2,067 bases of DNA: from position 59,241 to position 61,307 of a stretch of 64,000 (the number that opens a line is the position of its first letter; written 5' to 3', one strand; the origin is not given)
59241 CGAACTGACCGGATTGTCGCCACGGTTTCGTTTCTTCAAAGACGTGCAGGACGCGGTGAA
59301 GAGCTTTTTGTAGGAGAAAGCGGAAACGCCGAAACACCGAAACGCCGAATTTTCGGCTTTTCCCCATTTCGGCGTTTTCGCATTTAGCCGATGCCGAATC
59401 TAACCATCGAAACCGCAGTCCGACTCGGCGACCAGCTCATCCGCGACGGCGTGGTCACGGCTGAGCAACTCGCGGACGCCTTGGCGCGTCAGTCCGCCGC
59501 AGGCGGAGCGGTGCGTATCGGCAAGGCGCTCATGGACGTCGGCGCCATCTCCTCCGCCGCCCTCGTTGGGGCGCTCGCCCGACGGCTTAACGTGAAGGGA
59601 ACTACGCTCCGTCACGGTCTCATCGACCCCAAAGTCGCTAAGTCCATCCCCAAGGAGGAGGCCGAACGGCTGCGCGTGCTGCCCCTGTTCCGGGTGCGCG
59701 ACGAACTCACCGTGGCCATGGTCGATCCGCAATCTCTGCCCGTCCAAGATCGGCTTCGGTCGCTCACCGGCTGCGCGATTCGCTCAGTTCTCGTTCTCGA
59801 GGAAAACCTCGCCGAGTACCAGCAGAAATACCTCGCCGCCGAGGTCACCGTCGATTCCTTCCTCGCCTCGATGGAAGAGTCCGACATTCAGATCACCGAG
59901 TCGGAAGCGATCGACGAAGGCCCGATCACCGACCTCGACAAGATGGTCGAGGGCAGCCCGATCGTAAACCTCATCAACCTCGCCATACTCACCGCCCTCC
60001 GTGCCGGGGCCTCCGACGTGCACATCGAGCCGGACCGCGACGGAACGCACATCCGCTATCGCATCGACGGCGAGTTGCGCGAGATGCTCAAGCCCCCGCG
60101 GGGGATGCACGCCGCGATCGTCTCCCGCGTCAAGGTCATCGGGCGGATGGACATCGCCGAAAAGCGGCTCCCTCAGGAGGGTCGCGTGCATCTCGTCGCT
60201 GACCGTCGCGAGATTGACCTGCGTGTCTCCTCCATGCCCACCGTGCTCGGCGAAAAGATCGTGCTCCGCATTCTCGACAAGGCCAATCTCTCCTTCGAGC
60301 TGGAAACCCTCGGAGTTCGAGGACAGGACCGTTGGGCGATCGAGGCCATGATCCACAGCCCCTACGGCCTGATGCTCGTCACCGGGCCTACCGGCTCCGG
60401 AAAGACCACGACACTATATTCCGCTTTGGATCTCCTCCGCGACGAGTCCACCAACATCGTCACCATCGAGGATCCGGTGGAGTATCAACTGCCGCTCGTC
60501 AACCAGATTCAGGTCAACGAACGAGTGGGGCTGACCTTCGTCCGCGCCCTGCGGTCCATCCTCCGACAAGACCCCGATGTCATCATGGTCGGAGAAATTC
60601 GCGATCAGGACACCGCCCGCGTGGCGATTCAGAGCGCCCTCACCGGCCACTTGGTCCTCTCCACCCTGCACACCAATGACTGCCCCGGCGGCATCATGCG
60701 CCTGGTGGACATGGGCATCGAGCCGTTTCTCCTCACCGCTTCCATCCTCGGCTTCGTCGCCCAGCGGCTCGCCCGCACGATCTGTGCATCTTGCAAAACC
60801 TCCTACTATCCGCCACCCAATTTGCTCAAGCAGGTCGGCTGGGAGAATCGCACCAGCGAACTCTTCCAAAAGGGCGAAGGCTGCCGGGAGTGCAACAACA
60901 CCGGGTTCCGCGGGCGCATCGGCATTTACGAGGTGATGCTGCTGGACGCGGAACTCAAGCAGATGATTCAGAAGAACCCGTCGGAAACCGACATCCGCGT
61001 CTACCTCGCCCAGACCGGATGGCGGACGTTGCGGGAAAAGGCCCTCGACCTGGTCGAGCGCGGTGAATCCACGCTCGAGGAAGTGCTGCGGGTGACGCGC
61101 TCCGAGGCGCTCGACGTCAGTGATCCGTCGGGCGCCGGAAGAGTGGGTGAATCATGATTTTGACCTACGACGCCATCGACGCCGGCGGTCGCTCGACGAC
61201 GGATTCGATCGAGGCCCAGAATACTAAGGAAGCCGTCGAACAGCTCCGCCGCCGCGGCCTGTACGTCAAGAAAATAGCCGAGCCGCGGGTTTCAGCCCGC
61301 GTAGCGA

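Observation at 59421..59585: The secretion ATPase N-terminus matches the MshEN c-di-GMP-binding motif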

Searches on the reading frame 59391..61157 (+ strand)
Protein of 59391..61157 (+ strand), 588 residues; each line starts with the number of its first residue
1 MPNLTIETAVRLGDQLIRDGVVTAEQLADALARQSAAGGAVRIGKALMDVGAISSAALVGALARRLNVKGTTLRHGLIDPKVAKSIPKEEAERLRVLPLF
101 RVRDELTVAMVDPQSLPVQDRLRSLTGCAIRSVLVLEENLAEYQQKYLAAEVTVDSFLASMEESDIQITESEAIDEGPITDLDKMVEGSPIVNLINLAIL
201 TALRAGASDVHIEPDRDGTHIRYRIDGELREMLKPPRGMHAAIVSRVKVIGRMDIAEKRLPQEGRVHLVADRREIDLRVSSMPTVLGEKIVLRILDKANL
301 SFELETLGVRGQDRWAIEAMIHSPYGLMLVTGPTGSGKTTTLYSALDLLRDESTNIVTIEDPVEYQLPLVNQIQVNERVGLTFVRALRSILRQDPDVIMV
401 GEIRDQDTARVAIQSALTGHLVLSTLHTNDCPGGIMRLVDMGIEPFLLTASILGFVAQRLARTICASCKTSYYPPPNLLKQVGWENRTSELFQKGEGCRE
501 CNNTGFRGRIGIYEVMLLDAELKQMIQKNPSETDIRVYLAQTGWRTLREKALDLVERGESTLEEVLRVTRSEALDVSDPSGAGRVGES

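Call 3: search_protein_families(library=pfam, proteins=[window:59391-61157:+], max_evalue=0.01)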
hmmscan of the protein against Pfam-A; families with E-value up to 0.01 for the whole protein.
window:59391-61157:+ (588 aa): 7 families
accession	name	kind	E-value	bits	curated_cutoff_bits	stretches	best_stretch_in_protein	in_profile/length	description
PF00437.27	T2SSE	-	2.7e-134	447.9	24.9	1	188-567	5-370/370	Type II/IV secretion system protein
PF05157.20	MshEN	-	4.8e-13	49.3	23.1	1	74-151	9-87/90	MshEN domain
PF13604.12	AAA_30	-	0.00022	21.5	27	1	315-356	8-49/191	AAA domain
PF13191.12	AAA_16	-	0.00026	22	32.6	1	321-394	21-82/167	AAA ATPase domain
PF25199.1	nSTAND_NTPase5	-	0.00053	20.3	34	1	325-373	41-90/145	Novel STAND NTPase 5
PF13401.12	AAA_22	-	0.00055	20.7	27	1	325-362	5-42/130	AAA domain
PF03266.21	NTPase_1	-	0.009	16.3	23.9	0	329-355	3-29/168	NTPase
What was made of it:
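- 59391..61157 (+): PilB/GspE-family type IV pilus assembly ATPase gene, 588 aa. Pfam T2SSE, E = 2.7e-134 (call 3).
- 59610..59843 (+): MshEN C-terminal alpha/beta subdomain (residues 74-151). Pfam PF05157 MshEN, 49.3 bits against a cut-off of 23.1 (call 3).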

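Call 4: search_solved_structures(query=window:59391-61157:+, max_evalue=0.001, show_alignments=0)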
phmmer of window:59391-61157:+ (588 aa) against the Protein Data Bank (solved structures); distinct sequences matched with E-value up to 0.001: 36.
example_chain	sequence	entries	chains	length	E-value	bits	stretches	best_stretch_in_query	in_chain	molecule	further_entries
6olj_C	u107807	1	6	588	6.8e-143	480.3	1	8-571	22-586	Type IV pilus biogenesis ATPase PilB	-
5tsg_B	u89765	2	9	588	8.8e-143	479.9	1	8-571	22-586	Type IV pilus biogenesis ATPase PilB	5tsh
5zfr_A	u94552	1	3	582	6.1e-141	473.9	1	9-571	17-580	Type IV pilus biogenesis ATPase PilB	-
3jc8_Ba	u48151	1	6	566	4.4e-137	461.1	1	11-569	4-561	Type IV-A pilus assembly ATPase PilB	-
6f8l_G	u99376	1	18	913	1e-122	413.7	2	9-575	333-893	Type IV pilus assembly protein PilF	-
4ksr_A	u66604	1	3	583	1.3e-115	390.3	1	181-574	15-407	Type II secretion system protein E, Hemolysin-coregulated protein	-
4kss_A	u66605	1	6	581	2.3e-115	389.4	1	181-573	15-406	Type II secretion system protein E, hemolysin-coregulated protein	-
1p9r_A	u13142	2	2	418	4.5e-115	388.5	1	181-571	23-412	General secretion pathway protein E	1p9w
4pht_A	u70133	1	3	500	3.2e-114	385.7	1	180-571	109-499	General secretory pathway protein E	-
6ejf_A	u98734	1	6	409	5.1e-107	361.9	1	198-575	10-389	Type IV pilus assembly protein PilF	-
5oiu_A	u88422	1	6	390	1.6e-106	360.3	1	195-568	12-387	Type IV pilus assembly protein PilF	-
5it5_F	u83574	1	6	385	1.9e-106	360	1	198-568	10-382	ATP binding motif-containing protein PilF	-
8dze_A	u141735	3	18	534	4.6e-33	117.8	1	307-560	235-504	BfpD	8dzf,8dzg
2ewv_A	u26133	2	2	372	4.6e-33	117.8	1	199-442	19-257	twitching motility protein PilT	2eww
2gsz_A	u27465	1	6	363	5.5e-33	117.6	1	201-442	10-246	twitching motility protein PilT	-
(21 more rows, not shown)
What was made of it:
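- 59391..61157 (+): Best PDB relatives are Geobacter and Myxococcus PilB, E ~1e-143 (call 4).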

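Call 13: find_homologous_proteins(query=window:59391-61157:+, max_evalue=1e-10)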
Query window:59391-61157:+ (588 aa): 8000 proteins with E <= 1e-10 among 8000 candidates; the best 120 are listed.
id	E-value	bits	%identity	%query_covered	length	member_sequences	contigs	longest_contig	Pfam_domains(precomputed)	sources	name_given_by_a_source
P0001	0.0e+0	1276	100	100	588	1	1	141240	PF05157.21,PF00437.27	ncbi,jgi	jgi:type IV pilus assembly protein PilB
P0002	0.0e+0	1236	97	100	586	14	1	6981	PF05157.21,PF00437.27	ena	-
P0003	0.0e+0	1192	93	100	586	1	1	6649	PF05157.21,PF00437.27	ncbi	-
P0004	0.0e+0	1189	92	100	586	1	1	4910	PF05157.21,PF00437.27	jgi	jgi:type IV pilus assembly protein PilB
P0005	0.0e+0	1189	93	100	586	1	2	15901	PF05157.21,PF00437.27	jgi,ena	-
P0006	0.0e+0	1189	93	100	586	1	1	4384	PF05157.21,PF00437.27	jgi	-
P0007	0.0e+0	1187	92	100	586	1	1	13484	PF05157.21,PF00437.27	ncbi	ncbi:MAG: ATPase, T2SS/T4P/T4SS family [Planctomycetota bacterium]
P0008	0.0e+0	1187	92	100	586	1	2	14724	PF05157.21,PF00437.27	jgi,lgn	jgi:type IV pilus assembly protein PilB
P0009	0.0e+0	1185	92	100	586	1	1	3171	PF05157.21,PF00437.27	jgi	-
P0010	0.0e+0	1184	92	100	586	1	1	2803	PF05157.21,PF00437.27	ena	-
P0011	0.0e+0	1183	92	100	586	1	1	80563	PF05157.21,PF00437.27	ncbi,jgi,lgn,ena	-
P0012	0.0e+0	1181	92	100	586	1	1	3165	PF05157.21,PF00437.27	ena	-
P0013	0.0e+0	1181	92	100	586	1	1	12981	PF05157.21,PF00437.27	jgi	jgi:type IV pilus assembly protein PilB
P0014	0.0e+0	1159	90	100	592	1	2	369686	PF05157.21,PF00437.27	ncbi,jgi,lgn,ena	-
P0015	0.0e+0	1120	86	99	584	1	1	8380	PF05157.21,PF00437.27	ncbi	-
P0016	0.0e+0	1118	86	99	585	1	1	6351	PF05157.21,PF00437.27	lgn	-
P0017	0.0e+0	1116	86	99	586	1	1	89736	PF05157.21,PF00437.27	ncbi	-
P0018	0.0e+0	1116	86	99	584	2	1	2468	PF05157.21,PF00437.27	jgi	jgi:type IV pilus assembly protein PilB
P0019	0.0e+0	1115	86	99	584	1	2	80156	PF05157.21,PF00437.27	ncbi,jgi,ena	-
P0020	0.0e+0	1113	94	92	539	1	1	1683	PF05157.21,PF00437.27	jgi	-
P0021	0.0e+0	1113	87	99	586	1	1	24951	PF05157.21,PF00437.27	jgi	jgi:type IV pilus assembly protein PilB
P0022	0.0e+0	1111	86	99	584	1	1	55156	PF05157.21,PF00437.27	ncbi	-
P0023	0.0e+0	1111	86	99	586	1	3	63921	PF05157.21,PF00437.27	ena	-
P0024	0.0e+0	1107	92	93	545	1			PF05157.21,PF00437.27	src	-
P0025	0.0e+0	1103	85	99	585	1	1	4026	PF05157.21,PF00437.27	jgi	-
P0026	0.0e+0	1101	86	99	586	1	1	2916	PF05157.21,PF00437.27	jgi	jgi:type IV pilus assembly protein PilB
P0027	0.0e+0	1098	85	99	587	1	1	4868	PF05157.21,PF00437.27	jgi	jgi:type IV pilus assembly protein PilB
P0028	0.0e+0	1097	85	99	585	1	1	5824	PF05157.21,PF00437.27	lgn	-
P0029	0.0e+0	1095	84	99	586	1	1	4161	PF05157.21,PF00437.27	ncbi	ncbi:MAG: ATPase, T2SS/T4P/T4SS family [Phycisphaerae bacterium]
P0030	0.0e+0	1095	84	99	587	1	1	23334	PF05157.21,PF00437.27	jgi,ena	-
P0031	0.0e+0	1094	85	99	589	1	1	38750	PF05157.21,PF00437.27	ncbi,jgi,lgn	-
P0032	0.0e+0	1093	84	99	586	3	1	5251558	PF05157.21,PF00437.27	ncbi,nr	ncbi:MAG: Flp pilus assembly complex ATPase component TadA [Phycisphaerales bacterium]|nr:MAG: Flp p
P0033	0.0e+0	1092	83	99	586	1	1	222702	PF05157.21,PF00437.27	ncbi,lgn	-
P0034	0.0e+0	1091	84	99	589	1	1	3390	PF05157.21,PF00437.27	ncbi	-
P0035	0.0e+0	1090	84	99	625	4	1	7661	PF05157.21,PF00437.27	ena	-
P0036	0.0e+0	1089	85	99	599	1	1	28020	PF05157.21,PF00437.27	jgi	jgi:type IV pilus assembly protein PilB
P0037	0.0e+0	1088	85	99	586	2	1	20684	PF05157.21,PF00437.27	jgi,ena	-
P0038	0.0e+0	1088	85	98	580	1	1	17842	PF05157.21,PF00437.27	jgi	jgi:type IV pilus assembly protein PilB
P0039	0.0e+0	1085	84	99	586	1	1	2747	PF05157.21,PF00437.27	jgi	jgi:type IV pilus assembly protein PilB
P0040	0.0e+0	1084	83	99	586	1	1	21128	PF05157.21,PF00437.27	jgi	-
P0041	0.0e+0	1084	84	98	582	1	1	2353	PF05157.21,PF00437.27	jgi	-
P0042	0.0e+0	1083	84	99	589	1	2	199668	PF05157.21,PF00437.27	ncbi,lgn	-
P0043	0.0e+0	1083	84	99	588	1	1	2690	PF05157.21,PF00437.27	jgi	jgi:type IV pilus assembly protein PilB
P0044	0.0e+0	1082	83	99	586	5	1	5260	PF05157.21,PF00437.27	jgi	jgi:type IV pilus assembly protein PilB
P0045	0.0e+0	1081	84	98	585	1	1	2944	PF05157.21,PF00437.27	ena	-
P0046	0.0e+0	1079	84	99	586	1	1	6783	PF05157.21,PF00437.27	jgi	jgi:type IV pilus assembly protein PilB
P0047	0.0e+0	1078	82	100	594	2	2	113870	PF05157.21,PF00437.27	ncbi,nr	ncbi:MAG: Flp pilus assembly complex ATPase component TadA [Planctomycetes bacterium]|nr:Flp pilus a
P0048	0.0e+0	1078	81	99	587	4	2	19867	PF05157.21,PF00437.27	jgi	jgi:type IV pilus assembly protein PilB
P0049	0.0e+0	1078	83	100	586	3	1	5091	PF05157.21,PF00437.27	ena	-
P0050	0.0e+0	1078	83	99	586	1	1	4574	PF05157.21,PF00437.27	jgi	jgi:type IV pilus assembly protein PilB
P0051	0.0e+0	1076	84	99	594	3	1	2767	PF05157.21,PF00437.27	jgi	jgi:type IV pilus assembly protein PilB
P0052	0.0e+0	1071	82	99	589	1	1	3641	PF05157.21,PF00437.27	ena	-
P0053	0.0e+0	1070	82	99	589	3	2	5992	PF05157.21,PF00437.27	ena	-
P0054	0.0e+0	1069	82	99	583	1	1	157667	PF05157.21,PF00437.27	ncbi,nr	ncbi:MAG: Flp pilus assembly complex ATPase component TadA [Planctomycetes bacterium]|nr:Flp pilus a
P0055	0.0e+0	1069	81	99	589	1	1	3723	PF05157.21,PF00437.27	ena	-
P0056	0.0e+0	1068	83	99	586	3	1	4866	PF05157.21,PF00437.27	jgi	jgi:type IV pilus assembly protein PilB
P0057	0.0e+0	1067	82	99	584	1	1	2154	PF05157.21,PF00437.27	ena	-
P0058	0.0e+0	1066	82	99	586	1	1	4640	PF05157.21,PF00437.27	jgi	jgi:type IV pilus assembly protein PilB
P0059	0.0e+0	1066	82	99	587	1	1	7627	PF05157.21,PF00437.27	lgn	-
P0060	0.0e+0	1065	81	99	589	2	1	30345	PF05157.21,PF00437.27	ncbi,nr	ncbi:MAG: Flp pilus assembly complex ATPase component TadA [Planctomycetes bacterium]|nr:Flp pilus a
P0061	0.0e+0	1064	81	99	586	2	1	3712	PF05157.21,PF00437.27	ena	-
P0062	0.0e+0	1064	82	99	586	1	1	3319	PF05157.21,PF00437.27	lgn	-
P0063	0.0e+0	1062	81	99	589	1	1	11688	PF05157.21,PF00437.27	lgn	-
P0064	0.0e+0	1061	81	99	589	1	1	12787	PF05157.21,PF00437.27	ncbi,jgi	-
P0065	0.0e+0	1061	83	99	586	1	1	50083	PF05157.21,PF00437.27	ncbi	-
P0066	0.0e+0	1060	83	99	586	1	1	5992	PF05157.21,PF00437.27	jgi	jgi:type IV pilus assembly protein PilB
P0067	0.0e+0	1060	82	99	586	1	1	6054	PF05157.21,PF00437.27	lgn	-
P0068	0.0e+0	1060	80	99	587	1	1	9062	PF05157.21,PF00437.27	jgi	jgi:type IV pilus assembly protein PilB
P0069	0.0e+0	1059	81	99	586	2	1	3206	PF05157.21,PF00437.27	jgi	-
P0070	0.0e+0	1059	81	99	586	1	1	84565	PF05157.21,PF00437.27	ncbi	-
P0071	0.0e+0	1058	82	98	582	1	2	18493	PF05157.21,PF00437.27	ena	-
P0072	0.0e+0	1058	81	99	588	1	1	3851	PF05157.21,PF00437.27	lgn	-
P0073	0.0e+0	1057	81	99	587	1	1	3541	PF05157.21,PF00437.27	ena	-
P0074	0.0e+0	1057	82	99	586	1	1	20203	PF05157.21,PF00437.27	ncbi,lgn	ncbi:MAG: GspE/PulE family protein [Phycisphaerae bacterium]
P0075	0.0e+0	1056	82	99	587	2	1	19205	PF05157.21,PF00437.27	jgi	-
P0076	0.0e+0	1056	82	99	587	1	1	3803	PF05157.21,PF00437.27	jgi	jgi:type IV pilus assembly protein PilB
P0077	0.0e+0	1054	82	99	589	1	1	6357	PF05157.21,PF00437.27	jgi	-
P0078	0.0e+0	1054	82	98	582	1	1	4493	PF05157.21,PF00437.27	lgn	-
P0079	0.0e+0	1054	80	99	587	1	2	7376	PF05157.21,PF00437.27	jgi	jgi:type IV pilus assembly protein PilB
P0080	0.0e+0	1053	81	99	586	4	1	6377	PF05157.21,PF00437.27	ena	-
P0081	0.0e+0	1053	81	100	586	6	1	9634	PF05157.21,PF00437.27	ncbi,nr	ncbi:MAG: Flp pilus assembly complex ATPase component TadA [Planctomycetes bacterium]|nr:Flp pilus a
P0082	0.0e+0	1052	80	99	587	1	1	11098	PF05157.21,PF00437.27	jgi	jgi:type IV pilus assembly protein PilB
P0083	0.0e+0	1052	81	99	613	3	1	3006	PF05157.21,PF00437.27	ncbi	-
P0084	0.0e+0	1051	81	99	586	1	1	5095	PF05157.21,PF00437.27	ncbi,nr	ncbi:MAG: Flp pilus assembly complex ATPase component TadA [Planctomycetes bacterium]|nr:Flp pilus a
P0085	0.0e+0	1051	82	99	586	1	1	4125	PF05157.21,PF00437.27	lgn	-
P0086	0.0e+0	1051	82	99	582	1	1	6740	PF05157.21,PF00437.27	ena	-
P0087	0.0e+0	1051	80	99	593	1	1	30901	PF05157.21,PF00437.27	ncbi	-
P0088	0.0e+0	1050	80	99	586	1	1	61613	PF05157.21,PF00437.27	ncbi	-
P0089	0.0e+0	1050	81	99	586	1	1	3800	PF05157.21,PF00437.27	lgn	-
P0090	0.0e+0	1050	81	99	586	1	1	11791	PF05157.21,PF00437.27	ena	-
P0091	0.0e+0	1049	81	99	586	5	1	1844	PF05157.21,PF00437.27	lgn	-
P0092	0.0e+0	1049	79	99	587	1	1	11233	PF05157.21,PF00437.27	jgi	jgi:type IV pilus assembly protein PilB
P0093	0.0e+0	1048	80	99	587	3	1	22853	PF05157.21,PF00437.27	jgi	jgi:type IV pilus assembly protein PilB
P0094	0.0e+0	1047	81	99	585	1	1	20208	PF05157.21,PF00437.27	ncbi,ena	ncbi:MAG: ATPase, T2SS/T4P/T4SS family [Planctomycetota bacterium]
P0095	0.0e+0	1047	79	99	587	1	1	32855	PF05157.21,PF00437.27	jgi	jgi:type IV pilus assembly protein PilB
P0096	0.0e+0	1046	81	99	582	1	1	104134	PF05157.21,PF00437.27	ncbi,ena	-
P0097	0.0e+0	1046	80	99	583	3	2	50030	PF05157.21,PF00437.27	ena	-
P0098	0.0e+0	1045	80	99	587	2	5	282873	PF05157.21,PF00437.27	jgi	-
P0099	0.0e+0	1045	79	99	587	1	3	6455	PF05157.21,PF00437.27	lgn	-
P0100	0.0e+0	1044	80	99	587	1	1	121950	PF05157.21,PF00437.27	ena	-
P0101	0.0e+0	1044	83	96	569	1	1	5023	PF05157.21,PF00437.27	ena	-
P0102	0.0e+0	1043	79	99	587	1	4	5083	PF05157.21,PF00437.27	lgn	-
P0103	0.0e+0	1043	80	99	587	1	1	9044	PF05157.21,PF00437.27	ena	-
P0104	0.0e+0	1041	80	99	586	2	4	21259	PF05157.21,PF00437.27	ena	-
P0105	0.0e+0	1040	79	98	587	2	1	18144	PF05157.21,PF00437.27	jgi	-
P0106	0.0e+0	1040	79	100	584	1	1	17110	PF05157.21,PF00437.27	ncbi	-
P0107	0.0e+0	1040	79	99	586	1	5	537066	PF05157.21,PF00437.27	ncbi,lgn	-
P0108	0.0e+0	1039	81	99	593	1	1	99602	PF05157.21,PF00437.27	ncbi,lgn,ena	-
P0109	0.0e+0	1037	79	99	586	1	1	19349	PF05157.21,PF00437.27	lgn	-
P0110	0.0e+0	1037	79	99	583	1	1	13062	PF05157.21,PF00437.27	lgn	-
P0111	0.0e+0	1035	80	99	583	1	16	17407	PF05157.21,PF00437.27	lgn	-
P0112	0.0e+0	1033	79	99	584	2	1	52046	PF05157.21,PF00437.27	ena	-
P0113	0.0e+0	1033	79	99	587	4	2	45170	PF05157.21,PF00437.27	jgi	jgi:type IV pilus assembly protein PilB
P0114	0.0e+0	1032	80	98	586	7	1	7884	PF05157.21,PF00437.27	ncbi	-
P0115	0.0e+0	1032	80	99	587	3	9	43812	PF05157.21,PF00437.27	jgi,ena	jgi:type IV pilus assembly protein PilB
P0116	0.0e+0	1032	79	99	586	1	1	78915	PF05157.21,PF00437.27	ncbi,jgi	ncbi:MAG: GspE/PulE family protein [Planctomycetota bacterium]|jgi:type IV pilus assembly protein Pi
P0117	0.0e+0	1030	80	98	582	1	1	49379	PF05157.21,PF00437.27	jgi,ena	-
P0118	0.0e+0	1029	79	99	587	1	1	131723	PF05157.21,PF00437.27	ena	-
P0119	0.0e+0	1028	80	99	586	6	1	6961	PF05157.21,PF00437.27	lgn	-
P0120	0.0e+0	1028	80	99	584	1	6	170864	PF05157.21,PF00437.27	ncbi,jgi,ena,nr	ncbi:MAG TPA: ATPase, T2SS/T4P/T4SS family [Phycisphaerae bacterium]|nr:ATPase, T2SS/T4P/T4SS family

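Call 16: find_encoding_contigs(protein=P0002, flank=5000, max_places=2)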
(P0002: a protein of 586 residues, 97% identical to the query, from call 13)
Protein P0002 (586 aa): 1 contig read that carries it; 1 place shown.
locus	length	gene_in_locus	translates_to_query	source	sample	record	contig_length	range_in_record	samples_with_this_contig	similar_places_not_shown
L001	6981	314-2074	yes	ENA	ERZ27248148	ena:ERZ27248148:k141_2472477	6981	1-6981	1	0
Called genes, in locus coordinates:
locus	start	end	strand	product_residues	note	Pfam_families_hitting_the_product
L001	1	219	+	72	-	?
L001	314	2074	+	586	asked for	PF05157:MshEN, PF00437:T2SSE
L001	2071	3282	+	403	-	PF28597:T2SSF_N, PF00482:T2SSF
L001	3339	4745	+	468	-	PF11104:PilM_2, PF14450:FtsA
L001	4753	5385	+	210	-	-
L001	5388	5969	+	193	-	-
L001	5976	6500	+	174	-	-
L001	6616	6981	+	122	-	?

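Call 17: find_encoding_contigs(protein=P0014, flank=8000, max_places=2)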
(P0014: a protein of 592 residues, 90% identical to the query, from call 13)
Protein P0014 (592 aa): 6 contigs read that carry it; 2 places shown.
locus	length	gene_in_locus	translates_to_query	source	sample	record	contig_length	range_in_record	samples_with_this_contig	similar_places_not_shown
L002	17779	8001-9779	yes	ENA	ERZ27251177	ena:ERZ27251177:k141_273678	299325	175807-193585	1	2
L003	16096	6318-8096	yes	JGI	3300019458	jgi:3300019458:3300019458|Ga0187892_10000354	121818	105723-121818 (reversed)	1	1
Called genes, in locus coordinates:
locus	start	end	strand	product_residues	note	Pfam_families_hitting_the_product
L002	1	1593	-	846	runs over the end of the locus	PF20437:LonC_helical, PF13654:AAA_32, PF20436:LonB_AAA-LID, PF05362:Lon_C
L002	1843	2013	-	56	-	-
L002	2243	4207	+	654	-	PF00989:PAS (weak), PF08448:PAS_4 (weak), PF13188:PAS_8 (weak), PF00512:HisKA, PF02518:HATPase_c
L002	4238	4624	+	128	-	PF00072:Response_reg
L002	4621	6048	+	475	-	PF13487:HD_5, PF01966:HD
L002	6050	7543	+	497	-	PF00990:GGDEF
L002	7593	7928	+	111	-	PF01740:STAS, PF13466:STAS_2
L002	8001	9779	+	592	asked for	PF05157:MshEN, PF00437:T2SSE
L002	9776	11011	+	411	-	PF28597:T2SSF_N, PF00482:T2SSF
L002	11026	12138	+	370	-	PF11104:PilM_2, PF14450:FtsA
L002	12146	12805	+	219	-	-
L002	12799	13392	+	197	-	-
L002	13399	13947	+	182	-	-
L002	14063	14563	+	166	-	PF07963:N_methyl (weak)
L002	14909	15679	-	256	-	PF00378:ECH_1, PF16113:ECH_2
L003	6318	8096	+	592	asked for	PF05157:MshEN, PF00437:T2SSE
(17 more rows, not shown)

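Call 18: find_encoding_contigs(protein=P0011, flank=8000, max_places=2)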
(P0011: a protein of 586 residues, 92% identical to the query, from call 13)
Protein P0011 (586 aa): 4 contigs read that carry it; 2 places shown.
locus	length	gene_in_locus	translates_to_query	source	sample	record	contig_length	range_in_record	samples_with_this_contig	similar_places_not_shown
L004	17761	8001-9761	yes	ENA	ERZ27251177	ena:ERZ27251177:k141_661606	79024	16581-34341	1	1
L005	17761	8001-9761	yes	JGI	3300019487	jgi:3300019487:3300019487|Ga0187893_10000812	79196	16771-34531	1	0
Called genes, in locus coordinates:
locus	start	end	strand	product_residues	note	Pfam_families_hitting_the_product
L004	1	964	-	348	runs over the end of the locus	-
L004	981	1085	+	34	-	-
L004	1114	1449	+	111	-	PF00893:Multi_Drug_Res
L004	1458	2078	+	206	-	PF03458:Gly_transporter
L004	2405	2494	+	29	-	-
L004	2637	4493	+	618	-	PF08448:PAS_4, PF13188:PAS_8 (weak), PF00512:HisKA, PF02518:HATPase_c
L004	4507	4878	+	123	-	PF00072:Response_reg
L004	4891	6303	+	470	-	PF13487:HD_5, PF01966:HD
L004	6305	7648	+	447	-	PF00990:GGDEF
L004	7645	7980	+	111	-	PF01740:STAS, PF13466:STAS_2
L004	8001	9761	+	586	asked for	PF05157:MshEN, PF00437:T2SSE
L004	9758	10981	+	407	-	PF28597:T2SSF_N, PF00482:T2SSF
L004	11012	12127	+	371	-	PF11104:PilM_2 (faint), PF14450:FtsA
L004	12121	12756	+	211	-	-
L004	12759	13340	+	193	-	-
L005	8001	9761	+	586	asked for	PF05157:MshEN, PF00437:T2SSE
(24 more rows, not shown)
